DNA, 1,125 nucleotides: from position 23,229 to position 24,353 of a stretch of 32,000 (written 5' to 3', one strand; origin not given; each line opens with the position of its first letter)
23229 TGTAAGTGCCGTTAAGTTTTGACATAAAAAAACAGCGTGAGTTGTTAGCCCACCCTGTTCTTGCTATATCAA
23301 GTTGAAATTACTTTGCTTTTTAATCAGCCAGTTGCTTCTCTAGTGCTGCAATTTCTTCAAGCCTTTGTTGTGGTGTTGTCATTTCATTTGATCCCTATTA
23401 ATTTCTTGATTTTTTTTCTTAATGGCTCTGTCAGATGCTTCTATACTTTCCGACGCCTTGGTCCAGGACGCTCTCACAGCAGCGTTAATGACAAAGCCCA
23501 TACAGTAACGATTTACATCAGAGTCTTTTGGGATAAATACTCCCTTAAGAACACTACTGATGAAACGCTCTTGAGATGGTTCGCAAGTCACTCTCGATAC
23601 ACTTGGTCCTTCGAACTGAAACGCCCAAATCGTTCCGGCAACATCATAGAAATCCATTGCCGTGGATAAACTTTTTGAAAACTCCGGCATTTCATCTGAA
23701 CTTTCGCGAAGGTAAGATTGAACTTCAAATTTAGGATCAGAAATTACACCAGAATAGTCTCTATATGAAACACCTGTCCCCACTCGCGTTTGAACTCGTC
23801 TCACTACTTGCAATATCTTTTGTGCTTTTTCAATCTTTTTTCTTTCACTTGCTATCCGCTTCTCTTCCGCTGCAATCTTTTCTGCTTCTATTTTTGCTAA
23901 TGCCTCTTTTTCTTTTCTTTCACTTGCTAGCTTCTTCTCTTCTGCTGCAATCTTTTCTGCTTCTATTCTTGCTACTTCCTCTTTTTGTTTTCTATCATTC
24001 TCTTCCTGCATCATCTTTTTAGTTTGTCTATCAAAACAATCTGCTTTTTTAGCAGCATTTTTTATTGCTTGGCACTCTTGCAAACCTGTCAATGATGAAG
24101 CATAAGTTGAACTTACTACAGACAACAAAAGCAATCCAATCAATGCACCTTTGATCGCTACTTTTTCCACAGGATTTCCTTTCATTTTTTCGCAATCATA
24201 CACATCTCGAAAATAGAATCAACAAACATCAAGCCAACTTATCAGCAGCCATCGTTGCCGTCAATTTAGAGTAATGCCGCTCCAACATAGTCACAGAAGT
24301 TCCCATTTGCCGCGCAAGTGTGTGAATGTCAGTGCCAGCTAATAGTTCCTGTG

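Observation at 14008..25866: The tRNA(CAT) island duplicates the 5' half of the tRNA plus its promoter, not the 3' end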

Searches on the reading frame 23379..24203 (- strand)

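Call 8: search_protein_families(library=pfam, proteins=[window:23379-24203:-], max_evalue=0.01)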
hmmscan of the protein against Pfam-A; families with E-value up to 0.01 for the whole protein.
window:23379-24203:- (274 aa): 0 families

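Call 68: search_protein_families(library=ncbifam, proteins=[window:23379-24203:-], max_evalue=0.01)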
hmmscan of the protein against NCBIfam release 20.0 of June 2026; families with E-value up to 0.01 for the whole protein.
window:23379-24203:- (274 aa): 1 family
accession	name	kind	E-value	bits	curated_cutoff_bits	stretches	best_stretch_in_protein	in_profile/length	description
NF033885.1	conj_TraP_IncI1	equivalog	0.0013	18.5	135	0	17-136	17-135/217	conjugal transfer protein TraP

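Call 82: search_protein_families(library=phrogs, proteins=[window:23379-24203:-], max_evalue=0.001)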
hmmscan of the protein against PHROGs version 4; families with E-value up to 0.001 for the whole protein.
window:23379-24203:- (274 aa): 0 families

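Call 83: search_protein_families(library=padloc, proteins=[window:23379-24203:-], max_evalue=0.001)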
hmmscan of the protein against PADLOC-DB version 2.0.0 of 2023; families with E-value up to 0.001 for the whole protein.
window:23379-24203:- (274 aa): 0 families
